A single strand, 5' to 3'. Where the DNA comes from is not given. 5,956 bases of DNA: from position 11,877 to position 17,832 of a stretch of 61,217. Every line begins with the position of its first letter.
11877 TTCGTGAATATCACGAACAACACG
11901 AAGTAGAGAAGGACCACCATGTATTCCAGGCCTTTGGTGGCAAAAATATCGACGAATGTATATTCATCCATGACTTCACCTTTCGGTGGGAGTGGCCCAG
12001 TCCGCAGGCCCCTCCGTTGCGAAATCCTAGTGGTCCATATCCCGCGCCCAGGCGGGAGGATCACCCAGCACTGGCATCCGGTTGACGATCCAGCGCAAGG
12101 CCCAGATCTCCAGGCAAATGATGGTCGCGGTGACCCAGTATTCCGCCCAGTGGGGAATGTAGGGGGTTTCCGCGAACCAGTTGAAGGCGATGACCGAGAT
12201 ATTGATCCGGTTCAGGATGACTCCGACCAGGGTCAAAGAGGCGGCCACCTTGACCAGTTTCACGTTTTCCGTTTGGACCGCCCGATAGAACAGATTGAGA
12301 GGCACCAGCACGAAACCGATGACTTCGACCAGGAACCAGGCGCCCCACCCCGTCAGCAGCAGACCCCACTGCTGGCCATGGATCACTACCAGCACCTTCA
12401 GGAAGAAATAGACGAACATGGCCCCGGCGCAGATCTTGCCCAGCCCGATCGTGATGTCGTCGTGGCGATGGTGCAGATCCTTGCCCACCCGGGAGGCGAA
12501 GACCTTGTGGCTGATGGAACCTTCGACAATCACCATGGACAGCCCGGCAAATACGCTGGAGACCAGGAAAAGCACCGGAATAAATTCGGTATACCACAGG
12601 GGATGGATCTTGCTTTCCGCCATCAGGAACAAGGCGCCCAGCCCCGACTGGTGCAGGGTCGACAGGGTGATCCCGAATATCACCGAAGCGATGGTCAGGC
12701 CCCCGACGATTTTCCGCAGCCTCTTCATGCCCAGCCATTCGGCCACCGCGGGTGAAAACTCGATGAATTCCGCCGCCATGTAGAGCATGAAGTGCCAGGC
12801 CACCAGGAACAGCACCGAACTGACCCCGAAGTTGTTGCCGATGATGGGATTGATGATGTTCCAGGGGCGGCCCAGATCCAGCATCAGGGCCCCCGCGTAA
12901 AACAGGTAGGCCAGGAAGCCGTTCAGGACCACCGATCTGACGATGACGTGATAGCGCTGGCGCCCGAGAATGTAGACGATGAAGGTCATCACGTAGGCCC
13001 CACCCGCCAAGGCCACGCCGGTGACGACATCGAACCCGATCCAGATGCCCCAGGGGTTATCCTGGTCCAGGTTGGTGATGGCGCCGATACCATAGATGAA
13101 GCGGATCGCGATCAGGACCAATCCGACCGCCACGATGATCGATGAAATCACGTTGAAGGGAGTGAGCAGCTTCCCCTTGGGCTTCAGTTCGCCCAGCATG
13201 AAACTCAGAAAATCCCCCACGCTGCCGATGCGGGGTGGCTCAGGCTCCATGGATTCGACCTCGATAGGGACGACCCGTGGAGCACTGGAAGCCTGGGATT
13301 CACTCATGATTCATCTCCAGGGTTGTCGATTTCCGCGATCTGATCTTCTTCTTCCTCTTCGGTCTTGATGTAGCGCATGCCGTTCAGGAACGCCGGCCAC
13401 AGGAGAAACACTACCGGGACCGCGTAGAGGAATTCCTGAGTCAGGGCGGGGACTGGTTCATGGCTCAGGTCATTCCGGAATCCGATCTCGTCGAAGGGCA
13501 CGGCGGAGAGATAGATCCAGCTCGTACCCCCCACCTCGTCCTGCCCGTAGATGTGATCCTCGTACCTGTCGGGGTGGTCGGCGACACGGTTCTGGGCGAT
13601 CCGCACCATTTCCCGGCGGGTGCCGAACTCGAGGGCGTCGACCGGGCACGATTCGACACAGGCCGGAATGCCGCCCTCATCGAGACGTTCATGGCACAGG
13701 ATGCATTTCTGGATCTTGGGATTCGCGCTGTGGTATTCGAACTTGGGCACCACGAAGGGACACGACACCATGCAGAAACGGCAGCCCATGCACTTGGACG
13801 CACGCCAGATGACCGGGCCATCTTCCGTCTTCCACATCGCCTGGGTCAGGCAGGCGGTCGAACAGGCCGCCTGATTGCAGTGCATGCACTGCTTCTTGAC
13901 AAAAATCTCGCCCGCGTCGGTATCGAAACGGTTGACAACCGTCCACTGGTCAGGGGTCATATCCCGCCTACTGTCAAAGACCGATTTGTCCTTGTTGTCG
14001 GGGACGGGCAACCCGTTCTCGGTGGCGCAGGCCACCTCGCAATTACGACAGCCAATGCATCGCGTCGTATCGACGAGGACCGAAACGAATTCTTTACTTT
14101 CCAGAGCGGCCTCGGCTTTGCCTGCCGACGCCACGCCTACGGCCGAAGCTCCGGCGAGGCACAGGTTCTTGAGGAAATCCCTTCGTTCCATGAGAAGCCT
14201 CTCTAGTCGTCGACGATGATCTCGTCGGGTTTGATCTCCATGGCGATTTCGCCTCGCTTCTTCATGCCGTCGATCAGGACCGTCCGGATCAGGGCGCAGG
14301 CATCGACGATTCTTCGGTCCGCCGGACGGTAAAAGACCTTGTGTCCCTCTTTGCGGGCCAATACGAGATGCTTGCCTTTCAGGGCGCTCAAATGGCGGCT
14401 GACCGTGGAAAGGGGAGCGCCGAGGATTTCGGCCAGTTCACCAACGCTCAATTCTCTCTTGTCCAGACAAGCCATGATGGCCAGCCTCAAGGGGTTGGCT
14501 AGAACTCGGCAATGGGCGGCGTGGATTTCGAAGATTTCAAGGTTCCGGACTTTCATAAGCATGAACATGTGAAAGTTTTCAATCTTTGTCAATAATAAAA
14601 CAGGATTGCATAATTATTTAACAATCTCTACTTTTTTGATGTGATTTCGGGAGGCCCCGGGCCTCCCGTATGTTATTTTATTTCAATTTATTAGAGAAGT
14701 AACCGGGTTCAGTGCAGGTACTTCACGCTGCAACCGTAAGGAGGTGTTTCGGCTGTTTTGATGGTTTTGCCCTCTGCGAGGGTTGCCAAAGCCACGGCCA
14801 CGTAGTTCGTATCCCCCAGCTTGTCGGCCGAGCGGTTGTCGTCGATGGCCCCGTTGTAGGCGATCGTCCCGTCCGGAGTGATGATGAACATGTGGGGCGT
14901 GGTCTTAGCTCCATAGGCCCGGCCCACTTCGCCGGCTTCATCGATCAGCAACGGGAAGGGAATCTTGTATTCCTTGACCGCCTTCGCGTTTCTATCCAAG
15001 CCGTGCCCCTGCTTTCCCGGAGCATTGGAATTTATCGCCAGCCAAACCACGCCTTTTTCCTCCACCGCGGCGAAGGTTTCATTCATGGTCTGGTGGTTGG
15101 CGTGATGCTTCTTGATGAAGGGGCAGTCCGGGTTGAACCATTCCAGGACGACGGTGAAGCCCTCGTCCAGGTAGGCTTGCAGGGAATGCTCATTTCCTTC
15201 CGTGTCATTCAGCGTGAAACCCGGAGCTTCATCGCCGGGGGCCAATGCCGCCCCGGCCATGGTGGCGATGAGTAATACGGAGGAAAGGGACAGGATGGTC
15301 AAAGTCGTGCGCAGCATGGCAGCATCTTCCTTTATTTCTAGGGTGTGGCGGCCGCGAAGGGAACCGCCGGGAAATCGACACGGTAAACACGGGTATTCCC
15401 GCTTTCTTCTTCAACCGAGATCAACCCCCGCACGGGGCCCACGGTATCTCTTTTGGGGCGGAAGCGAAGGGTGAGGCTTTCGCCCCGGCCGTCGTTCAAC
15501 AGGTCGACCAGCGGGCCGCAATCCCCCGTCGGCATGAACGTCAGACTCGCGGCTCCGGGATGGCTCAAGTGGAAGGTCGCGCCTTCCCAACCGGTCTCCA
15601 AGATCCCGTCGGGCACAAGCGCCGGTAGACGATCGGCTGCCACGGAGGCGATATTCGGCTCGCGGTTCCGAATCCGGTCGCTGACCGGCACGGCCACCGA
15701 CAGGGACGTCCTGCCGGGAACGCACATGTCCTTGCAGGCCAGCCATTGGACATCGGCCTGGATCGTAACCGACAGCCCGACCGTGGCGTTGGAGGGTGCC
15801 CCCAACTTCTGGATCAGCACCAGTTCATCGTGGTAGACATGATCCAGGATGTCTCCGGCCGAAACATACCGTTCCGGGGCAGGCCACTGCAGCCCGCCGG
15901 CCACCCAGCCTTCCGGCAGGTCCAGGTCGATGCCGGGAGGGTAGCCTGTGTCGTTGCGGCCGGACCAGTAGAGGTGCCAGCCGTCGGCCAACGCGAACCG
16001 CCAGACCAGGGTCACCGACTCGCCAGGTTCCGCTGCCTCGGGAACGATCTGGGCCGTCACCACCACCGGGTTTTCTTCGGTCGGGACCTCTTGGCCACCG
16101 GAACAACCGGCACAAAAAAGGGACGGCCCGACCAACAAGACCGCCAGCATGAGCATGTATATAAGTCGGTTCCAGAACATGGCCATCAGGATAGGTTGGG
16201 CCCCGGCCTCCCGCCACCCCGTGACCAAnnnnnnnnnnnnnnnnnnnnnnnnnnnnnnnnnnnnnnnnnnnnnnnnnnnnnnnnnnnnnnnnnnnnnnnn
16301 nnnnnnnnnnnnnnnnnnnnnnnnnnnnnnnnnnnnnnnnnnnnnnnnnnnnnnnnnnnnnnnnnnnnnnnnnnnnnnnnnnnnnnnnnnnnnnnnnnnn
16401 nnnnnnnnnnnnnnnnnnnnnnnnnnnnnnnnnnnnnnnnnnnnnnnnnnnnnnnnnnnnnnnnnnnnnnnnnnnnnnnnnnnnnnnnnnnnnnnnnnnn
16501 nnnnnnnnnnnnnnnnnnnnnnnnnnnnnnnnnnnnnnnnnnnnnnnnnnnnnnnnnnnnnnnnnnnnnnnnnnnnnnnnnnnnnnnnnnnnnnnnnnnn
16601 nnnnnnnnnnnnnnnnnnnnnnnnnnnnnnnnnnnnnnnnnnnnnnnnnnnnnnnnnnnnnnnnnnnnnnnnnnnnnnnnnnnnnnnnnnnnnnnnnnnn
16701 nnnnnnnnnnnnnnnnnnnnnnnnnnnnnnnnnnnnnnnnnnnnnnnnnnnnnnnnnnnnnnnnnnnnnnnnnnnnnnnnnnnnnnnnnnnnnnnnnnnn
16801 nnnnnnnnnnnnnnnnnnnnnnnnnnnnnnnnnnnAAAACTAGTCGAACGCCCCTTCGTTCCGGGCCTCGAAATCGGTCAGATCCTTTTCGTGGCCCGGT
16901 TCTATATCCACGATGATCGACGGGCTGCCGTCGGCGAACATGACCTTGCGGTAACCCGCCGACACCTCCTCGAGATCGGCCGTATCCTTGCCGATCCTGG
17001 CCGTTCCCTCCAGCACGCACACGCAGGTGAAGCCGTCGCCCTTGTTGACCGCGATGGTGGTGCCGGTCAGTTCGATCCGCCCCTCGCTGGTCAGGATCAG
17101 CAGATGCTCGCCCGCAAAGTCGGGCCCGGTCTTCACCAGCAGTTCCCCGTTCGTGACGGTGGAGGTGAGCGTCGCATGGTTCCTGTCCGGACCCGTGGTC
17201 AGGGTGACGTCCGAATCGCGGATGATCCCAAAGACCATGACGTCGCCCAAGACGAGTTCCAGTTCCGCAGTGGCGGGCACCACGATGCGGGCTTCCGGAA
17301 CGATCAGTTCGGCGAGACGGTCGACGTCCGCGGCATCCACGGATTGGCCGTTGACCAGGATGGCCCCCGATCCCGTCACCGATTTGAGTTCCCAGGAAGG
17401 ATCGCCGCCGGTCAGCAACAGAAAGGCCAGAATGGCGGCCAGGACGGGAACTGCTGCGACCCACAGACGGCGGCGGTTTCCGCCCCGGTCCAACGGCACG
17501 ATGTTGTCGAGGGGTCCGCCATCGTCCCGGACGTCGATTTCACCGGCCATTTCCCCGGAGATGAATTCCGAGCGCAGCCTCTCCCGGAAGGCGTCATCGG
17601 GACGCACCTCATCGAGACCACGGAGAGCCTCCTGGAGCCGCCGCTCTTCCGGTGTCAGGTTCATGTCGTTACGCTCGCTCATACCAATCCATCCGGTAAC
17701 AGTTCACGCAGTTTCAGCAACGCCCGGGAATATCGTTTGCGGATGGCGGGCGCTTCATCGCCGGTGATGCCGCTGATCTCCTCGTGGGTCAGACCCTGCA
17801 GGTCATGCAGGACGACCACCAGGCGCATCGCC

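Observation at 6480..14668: Mirror-image pair of paralogous regulator / FeS / NrfD / 13-haem cytochrome operons sharing one terminator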

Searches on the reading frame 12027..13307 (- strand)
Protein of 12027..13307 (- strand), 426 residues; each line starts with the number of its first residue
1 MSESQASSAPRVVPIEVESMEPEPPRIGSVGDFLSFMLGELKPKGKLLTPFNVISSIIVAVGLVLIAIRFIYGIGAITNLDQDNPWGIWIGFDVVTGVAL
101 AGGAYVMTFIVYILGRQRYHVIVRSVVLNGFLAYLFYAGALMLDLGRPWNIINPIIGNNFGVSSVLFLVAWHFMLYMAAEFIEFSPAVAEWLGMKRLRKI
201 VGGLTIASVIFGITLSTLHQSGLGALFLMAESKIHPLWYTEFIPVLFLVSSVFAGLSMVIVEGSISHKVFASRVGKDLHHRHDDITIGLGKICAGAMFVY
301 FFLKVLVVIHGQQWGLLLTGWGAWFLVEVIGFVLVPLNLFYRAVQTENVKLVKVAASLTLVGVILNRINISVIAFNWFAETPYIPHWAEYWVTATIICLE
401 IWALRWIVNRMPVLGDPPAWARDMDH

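Call 3: search_protein_families(library=pfam, proteins=[window:12027-13307:-], max_evalue=0.01)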
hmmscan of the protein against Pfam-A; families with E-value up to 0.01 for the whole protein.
window:12027-13307:- (426 aa): 1 family
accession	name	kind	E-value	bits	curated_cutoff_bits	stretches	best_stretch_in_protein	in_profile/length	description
PF03916.19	NrfD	-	1.7e-14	54.7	25.8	1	79-370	4-304/313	Polysulphide reductase, NrfD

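Call 5: search_protein_families(library=ncbifam, proteins=[window:12027-13307:-], max_evalue=0.001)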
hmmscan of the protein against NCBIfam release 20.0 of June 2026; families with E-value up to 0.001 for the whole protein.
window:12027-13307:- (426 aa): 3 families
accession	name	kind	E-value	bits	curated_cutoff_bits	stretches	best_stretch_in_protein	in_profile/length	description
NF045714.1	sulf_resp_HmcC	equivalog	1.1e-124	416.6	550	1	49-420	2-374/376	sulfate respiration complex protein HmcC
NF008133.1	PRK10881.1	equivalog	6.9e-77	259.4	450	1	44-414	8-374/377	Ni/Fe-hydrogenase cytochrome b subunit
NF041784.1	mnquin_red_QrcD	equivalog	3.3e-16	59.6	570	1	53-402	23-389/408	menaquinone reductase integral membrane subunit QrcD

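Call 16: search_solved_structures(query=window:12027-13307:-, max_evalue=0.001)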
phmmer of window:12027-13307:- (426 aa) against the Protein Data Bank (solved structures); distinct sequences matched with E-value up to 0.001: 0.

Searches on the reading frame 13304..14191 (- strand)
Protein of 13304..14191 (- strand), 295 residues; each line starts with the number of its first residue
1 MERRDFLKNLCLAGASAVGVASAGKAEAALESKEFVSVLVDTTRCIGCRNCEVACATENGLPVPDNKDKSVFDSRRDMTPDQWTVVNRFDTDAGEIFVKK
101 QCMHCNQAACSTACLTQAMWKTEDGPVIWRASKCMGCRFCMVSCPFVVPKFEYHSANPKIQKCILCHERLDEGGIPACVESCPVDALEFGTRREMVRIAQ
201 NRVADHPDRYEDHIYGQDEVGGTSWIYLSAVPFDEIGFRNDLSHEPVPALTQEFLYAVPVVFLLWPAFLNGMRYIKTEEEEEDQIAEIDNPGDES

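Call 3: search_protein_families(library=pfam, proteins=[window:13304-14191:-], max_evalue=0.01)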
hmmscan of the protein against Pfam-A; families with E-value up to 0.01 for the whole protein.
window:13304-14191:- (295 aa): 11 families
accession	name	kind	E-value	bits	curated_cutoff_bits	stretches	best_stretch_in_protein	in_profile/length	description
PF13247.11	Fer4_11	-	3.9e-19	69.1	26.2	1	96-192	4-100/100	4Fe-4S dicluster domain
PF12838.12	Fer4_7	-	4.3e-10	40.3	27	2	44-118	1-52/52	4Fe-4S dicluster domain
PF13187.11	Fer4_9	-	1.9e-09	37.8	27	2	44-119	1-52/52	4Fe-4S dicluster domain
PF12797.12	Fer4_2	-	1.9e-09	37.3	24.5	2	38-56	3-21/22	4Fe-4S binding domain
PF12837.12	Fer4_6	-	8.9e-08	32.2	25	2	38-57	2-21/24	4Fe-4S binding domain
PF13237.11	Fer4_10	-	2.4e-06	27.8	25.5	1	131-183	6-53/53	4Fe-4S dicluster domain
PF14697.11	Fer4_21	-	8.3e-06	26.3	35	1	99-146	5-53/59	4Fe-4S dicluster domain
PF00037.32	Fer4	-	1.7e-05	24.8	21.1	2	128-147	2-21/24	4Fe-4S binding domain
PF13183.11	Fer4_8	-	0.00062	20.7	27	0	43-114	3-64/68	4Fe-4S dicluster domain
PF25160.1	LdpA_Fe-S-bd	-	0.0014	18.8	27.6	0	105-146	5-40/49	LdpA Fe-S cluster-binding domain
PF12800.12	Fer4_4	-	0.0062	17.2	24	0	132-146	2-16/17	4Fe-4S binding domain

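Call 5: search_protein_families(library=ncbifam, proteins=[window:13304-14191:-], max_evalue=0.001)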
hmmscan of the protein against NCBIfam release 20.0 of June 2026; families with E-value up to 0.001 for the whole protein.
window:13304-14191:- (295 aa): 29 families (the best 25 are shown)
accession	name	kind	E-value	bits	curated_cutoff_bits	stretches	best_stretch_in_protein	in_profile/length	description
NF045715.1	sulf_resp_HmcB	equivalog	6.2e-100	334.2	420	1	2-281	1-287/307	sulfate respiration complex iron-sulfur protein HmcB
NF008134.0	PRK10882.1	equivalog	1.3e-64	218.4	263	1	1-280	2-316/329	hydrogenase 2 operon protein HybA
TIGR01582.1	FDH-beta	equivalog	9e-42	143.1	334.7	1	24-245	8-236/283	formate dehydrogenase subunit beta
TIGR02951.1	DMSO_dmsB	equivalog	2.1e-31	109.1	214.1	1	39-195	5-156/161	DMSO/selenate family reductase complex B subunit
NF011569.0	PRK14993.1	equivalog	1.3e-29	103.4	416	1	3-196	5-192/244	tetrathionate reductase subunit TtrB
NF045797.1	DsrO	equivalog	3.6e-27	95.3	200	1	2-191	4-201/235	sulfate reduction electron transfer complex DsrMKJOP subunit DsrO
NF009408.0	PRK12769.1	equivalog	9.3e-23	80.2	1003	1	38-203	5-158/659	formate-dependent uric acid utilization protein AegA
TIGR03149.1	cyt_nit_nrfC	equivalog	1.4e-22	80.2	377.6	1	3-195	4-187/225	cytochrome c nitrite reductase Fe-S protein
NF038355.1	FDH3_beta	equivalog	2e-22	80.1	240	1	38-166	5-121/180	formate dehydrogenase FDH3 subunit beta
NF041715.1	arsenate_red_ArrB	equivalog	3.4e-21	75.9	450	2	38-152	5-107/233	arsenate respiratory reductase iron-sulfur subunit ArrB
TIGR03478.1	DMSO_red_II_bet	subfamily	2.2e-20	72.8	480.7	1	97-191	126-219/321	DMSO reductase family type II enzyme, iron-sulfur subunit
NF009451.0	PRK12809.1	equivalog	1.5e-18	66.5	1154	1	39-202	6-149/639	formate-dependent uric acid utilization protein YgfT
NF041782.1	mnquin_red_QrcC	equivalog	8e-18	65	400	1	38-155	3-122/239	menaquinone reductase iron-sulfur cluster-binding subunit QrcC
NF042979.1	EthbenzDh_ebdB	equivalog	1.3e-17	63.7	740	1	97-192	148-242/354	ethylbenzene dehydrogenase subunit beta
NF045766.1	PhenlGlyoxDHPadI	equivalog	2.4e-14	53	700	1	38-196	7-142/443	NADH-dependent phenylglyoxylate dehydrogenase subunit beta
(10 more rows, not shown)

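Call 17: search_solved_structures(query=window:13304-14191:-, max_evalue=1e-10)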
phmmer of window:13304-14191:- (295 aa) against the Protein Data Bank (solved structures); distinct sequences matched with E-value up to 1e-10: 17.
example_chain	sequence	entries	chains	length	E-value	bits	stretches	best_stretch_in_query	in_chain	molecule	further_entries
1kqf_B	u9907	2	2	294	2.7e-37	131.6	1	32-228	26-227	FORMATE DEHYDROGENASE, NITRATE-INDUCIBLE, IRON-SULFUR SUBUNIT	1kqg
6sdr_B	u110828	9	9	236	1.5e-20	76.7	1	39-217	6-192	Formate dehydrogenase, beta subunit, putative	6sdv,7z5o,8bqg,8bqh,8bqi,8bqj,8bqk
30gj_B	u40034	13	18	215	1.7e-20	76.4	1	39-217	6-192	Formate dehydrogenase, beta subunit, putative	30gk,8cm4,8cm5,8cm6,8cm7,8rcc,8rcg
8rc8_B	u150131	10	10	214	1.8e-20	76.4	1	39-217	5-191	Formate dehydrogenase, beta subunit, putative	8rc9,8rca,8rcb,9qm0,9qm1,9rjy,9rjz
2vpw_B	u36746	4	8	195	2.6e-18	69.2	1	38-192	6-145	NRFC PROTEIN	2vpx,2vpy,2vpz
4ydd_B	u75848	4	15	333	7.2e-18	67.8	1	96-190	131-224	DMSO reductase family type II enzyme, iron-sulfur subunit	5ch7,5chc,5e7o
1h0h_B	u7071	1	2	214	3e-17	65.8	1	39-213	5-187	FORMATE DEHYDROGENASE SUBUNIT BETA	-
2ivf_B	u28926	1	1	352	9.3e-17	64.2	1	97-191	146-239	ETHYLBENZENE DEHYDROGENASE BETA-SUBUNIT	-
6cz7_B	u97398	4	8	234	2.7e-16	62.6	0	38-153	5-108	4Fe-4S ferredoxin, iron-sulfur binding domain protein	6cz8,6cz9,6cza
9vap_B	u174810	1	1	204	4.6e-16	61.9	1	37-205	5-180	4Fe-4S dicluster domain-containing protein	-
1q16_B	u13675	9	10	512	2e-13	53.2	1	94-183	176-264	Respiratory nitrate reductase 1 beta chain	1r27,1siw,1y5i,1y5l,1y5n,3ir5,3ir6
6f0k_B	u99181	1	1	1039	2.9e-13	52.7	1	37-154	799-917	Fe-S-cluster-containing hydrogenase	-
1y4z_B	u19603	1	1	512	7.2e-13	51.4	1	94-183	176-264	Respiratory nitrate reductase 1 beta chain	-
3egw_B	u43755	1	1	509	1.2e-12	50.7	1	94-183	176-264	Respiratory nitrate reductase 1 beta chain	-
9mqx_E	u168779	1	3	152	1e-11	47.6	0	39-190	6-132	Fe-S-cluster-containing hydrogenase subunit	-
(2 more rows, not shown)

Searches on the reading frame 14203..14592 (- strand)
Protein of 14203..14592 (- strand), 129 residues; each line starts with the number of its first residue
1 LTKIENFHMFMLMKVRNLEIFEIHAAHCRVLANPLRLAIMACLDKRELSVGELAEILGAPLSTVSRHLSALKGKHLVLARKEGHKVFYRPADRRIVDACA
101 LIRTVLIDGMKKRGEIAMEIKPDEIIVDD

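Call 3: search_protein_families(library=pfam, proteins=[window:14203-14592:-], max_evalue=0.01)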
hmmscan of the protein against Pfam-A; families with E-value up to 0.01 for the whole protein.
window:14203-14592:- (129 aa): 14 families
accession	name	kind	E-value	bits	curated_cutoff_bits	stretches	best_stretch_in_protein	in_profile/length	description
PF12840.13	HTH_20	-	4.7e-11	42.9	27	1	31-72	1-43/51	Helix-turn-helix domain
PF01022.26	HTH_5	-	1.5e-10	41.2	22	1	33-76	1-44/47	Bacterial regulatory protein, arsR family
PF09339.16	HTH_IclR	-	1.3e-05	25.3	22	1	45-72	16-43/52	IclR helix-turn-helix domain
PF13412.12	HTH_24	-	7.5e-05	22.7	21.9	1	34-72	3-42/48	Winged helix-turn-helix DNA-binding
PF13545.12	HTH_Crp_2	-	0.00014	22.2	27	1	47-80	22-55/70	Crp-like helix-turn-helix domain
PF01978.25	TrmB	-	0.00017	21.8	25.6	1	43-92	18-66/68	Sugar-specific transcriptional regulator TrmB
PF25213.1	HVO_A0261_N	-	0.00057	20.2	35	1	34-83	11-60/86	HVO_A0261 N-terminal domain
PF08100.18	Dimerisation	-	0.0011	19.2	25.6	1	27-91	18-84/93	O-methyltransferase dimerisation domain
PF25212.1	HVO_A0114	-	0.0012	19.1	27.6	1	33-92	21-82/84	HVO_A0114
PF12802.13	MarR_2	-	0.0019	18.7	27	1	43-77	15-50/61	MarR family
PF03965.22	Penicillinase_R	-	0.0037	18.1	22.6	1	39-91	8-65/115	Penicillinase repressor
PF08279.18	HTH_11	-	0.0041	17.4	25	1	36-74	2-42/55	HTH domain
PF21476.4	PF0610-like_N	-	0.0049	17.5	33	1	39-70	6-37/50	PF0610-like, N-terminal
PF13384.12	HTH_23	-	0.0072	16.6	24.6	0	36-70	7-40/50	Homeodomain-like domain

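Call 5: search_protein_families(library=ncbifam, proteins=[window:14203-14592:-], max_evalue=0.001)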
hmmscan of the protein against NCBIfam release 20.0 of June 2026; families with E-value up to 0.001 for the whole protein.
window:14203-14592:- (129 aa): 10 families
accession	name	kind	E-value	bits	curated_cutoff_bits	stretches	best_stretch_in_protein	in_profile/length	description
NF033788.1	HTH_metalloreg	subfamily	1.2e-20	73.1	55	1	27-97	4-75/77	metalloregulator ArsR/SmtB family transcription factor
NF033789.1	repress_SdpR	subfamily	5.6e-12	45.4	100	1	29-89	3-63/79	autorepressor SdpR family transcription factor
NF040642.1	sulf_sens_BigR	equivalog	7.4e-12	45.2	155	1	25-94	11-80/95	sulfite-sensing transcriptional repressor BigR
NF052532.1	TransRegPagRBaca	equivalog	7.8e-10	38.7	170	1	19-95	12-88/99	transcriptional repressor PagR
NF045707.1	Dbac_1936_reg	equivalog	1.2e-09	38.1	115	1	25-113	8-96/99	ArsR/SmtB-type metalloregulator TsoR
NF041413.1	ArsR_Rv2640c_fam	equivalog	3.6e-09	37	155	1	26-102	34-113/118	Rv2640c family ArsR-like transcriptional regulator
NF047906.1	CdPbTransRegCmtR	equivalog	5.8e-09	35.8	150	1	28-105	15-93/104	Cd(II)/Pb(II)-sensing metalloregulatory transcriptional regulator CmtR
NF007528.0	PRK10141.1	subfamily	4.5e-07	29.7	97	1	29-92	11-75/117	metalloregulator ArsR/SmtB family transcription factor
NF053755.1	MsvR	equivalog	1.1e-06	28.6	220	1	27-81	6-60/236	transcriptional factor MsvR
TIGR01884.1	cas_HTH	subfamily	0.00025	20.5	60.2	1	37-80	145-189/202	CRISPR-associated CARF protein Csa3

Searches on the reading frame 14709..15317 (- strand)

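Call 33: search_protein_families(library=pfam, proteins=[window:14709-15317:-], max_evalue=0.001)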
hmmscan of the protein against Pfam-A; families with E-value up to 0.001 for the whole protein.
window:14709-15317:- (202 aa): 2 families
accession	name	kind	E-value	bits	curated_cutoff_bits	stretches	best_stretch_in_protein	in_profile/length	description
PF00578.27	AhpC-TSA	-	4e-19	69.2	26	1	27-154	1-123/124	AhpC/TSA family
PF08534.16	Redoxin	-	2.5e-15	57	26.6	1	27-162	2-138/148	Redoxin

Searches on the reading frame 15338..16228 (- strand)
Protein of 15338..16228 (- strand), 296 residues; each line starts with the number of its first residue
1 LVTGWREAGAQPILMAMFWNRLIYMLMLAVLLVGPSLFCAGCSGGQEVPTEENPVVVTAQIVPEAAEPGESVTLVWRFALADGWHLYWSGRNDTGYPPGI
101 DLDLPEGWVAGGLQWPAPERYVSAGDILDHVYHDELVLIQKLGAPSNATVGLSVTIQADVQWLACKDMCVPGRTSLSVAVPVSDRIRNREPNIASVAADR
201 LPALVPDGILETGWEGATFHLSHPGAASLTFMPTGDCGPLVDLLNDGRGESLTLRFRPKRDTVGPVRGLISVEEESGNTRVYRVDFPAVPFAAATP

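Call 33: search_protein_families(library=pfam, proteins=[window:15338-16228:-], max_evalue=0.001)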
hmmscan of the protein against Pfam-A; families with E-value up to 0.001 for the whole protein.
window:15338-16228:- (296 aa): 1 family
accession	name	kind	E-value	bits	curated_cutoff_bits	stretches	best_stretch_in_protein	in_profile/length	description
PF11412.14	DsbD_N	-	8.3e-16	58.5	25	1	61-177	10-115/119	Thiol:disulfide interchange protein DsbD, N-terminal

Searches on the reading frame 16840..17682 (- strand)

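Call 33: search_protein_families(library=pfam, proteins=[window:16840-17682:-], max_evalue=0.001)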
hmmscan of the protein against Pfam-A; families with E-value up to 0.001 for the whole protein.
window:16840-17682:- (280 aa): 1 family
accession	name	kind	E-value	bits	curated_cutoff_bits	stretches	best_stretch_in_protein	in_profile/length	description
PF04773.18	FecR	-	7.4e-07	30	24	1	132-228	2-96/97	FecR protein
